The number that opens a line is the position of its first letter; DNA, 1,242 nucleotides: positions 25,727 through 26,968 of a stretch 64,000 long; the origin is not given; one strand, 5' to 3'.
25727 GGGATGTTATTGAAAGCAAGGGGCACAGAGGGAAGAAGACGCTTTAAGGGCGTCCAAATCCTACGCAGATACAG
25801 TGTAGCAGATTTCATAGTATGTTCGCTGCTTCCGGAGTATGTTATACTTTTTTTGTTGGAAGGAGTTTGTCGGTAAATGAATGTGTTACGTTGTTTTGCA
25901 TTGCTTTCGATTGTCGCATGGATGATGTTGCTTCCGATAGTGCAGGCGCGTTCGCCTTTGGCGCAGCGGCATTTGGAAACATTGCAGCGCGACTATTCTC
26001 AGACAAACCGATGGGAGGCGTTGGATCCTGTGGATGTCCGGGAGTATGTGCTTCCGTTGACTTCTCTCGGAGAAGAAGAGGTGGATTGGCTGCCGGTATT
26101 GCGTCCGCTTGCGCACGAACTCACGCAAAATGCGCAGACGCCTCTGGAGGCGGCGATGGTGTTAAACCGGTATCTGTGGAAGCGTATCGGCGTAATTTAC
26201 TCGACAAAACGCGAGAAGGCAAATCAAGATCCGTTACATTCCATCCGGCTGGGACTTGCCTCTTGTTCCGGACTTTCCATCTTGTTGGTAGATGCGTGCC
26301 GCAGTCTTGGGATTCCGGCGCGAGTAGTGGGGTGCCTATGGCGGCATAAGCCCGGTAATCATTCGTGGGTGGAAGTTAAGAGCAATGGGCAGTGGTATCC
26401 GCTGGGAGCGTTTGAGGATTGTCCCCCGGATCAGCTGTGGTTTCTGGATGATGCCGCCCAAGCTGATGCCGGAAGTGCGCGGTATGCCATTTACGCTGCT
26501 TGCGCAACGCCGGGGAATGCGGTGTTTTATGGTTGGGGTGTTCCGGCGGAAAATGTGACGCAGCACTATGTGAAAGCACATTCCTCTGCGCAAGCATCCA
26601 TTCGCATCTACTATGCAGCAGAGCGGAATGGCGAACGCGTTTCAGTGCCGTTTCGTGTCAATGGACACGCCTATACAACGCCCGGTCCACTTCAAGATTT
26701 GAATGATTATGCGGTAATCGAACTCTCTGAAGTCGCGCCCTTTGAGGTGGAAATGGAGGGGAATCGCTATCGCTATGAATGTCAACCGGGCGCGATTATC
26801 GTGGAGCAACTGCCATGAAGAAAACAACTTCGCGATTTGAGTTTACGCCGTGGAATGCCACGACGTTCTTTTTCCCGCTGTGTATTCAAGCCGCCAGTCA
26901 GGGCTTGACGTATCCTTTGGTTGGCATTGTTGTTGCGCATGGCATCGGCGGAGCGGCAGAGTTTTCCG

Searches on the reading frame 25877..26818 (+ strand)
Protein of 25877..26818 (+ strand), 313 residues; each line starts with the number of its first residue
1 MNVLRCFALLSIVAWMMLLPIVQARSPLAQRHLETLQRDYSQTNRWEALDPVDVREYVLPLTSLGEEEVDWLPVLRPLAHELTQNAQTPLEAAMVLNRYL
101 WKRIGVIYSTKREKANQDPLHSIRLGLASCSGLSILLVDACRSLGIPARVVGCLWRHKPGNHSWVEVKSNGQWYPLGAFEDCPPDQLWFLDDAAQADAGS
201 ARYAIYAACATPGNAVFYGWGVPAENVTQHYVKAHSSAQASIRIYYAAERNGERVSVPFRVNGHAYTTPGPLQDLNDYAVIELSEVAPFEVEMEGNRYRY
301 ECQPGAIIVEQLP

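Call 16: search_protein_families(library=pfam, proteins=[window:25877-26818:+])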
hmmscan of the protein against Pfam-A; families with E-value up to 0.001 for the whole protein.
window:25877-26818:+ (313 aa): 1 family
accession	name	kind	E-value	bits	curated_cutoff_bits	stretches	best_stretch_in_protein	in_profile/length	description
PF01841.26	Transglut_core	-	4.4e-18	66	23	1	78-176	3-106/108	Transglutaminase-like superfamily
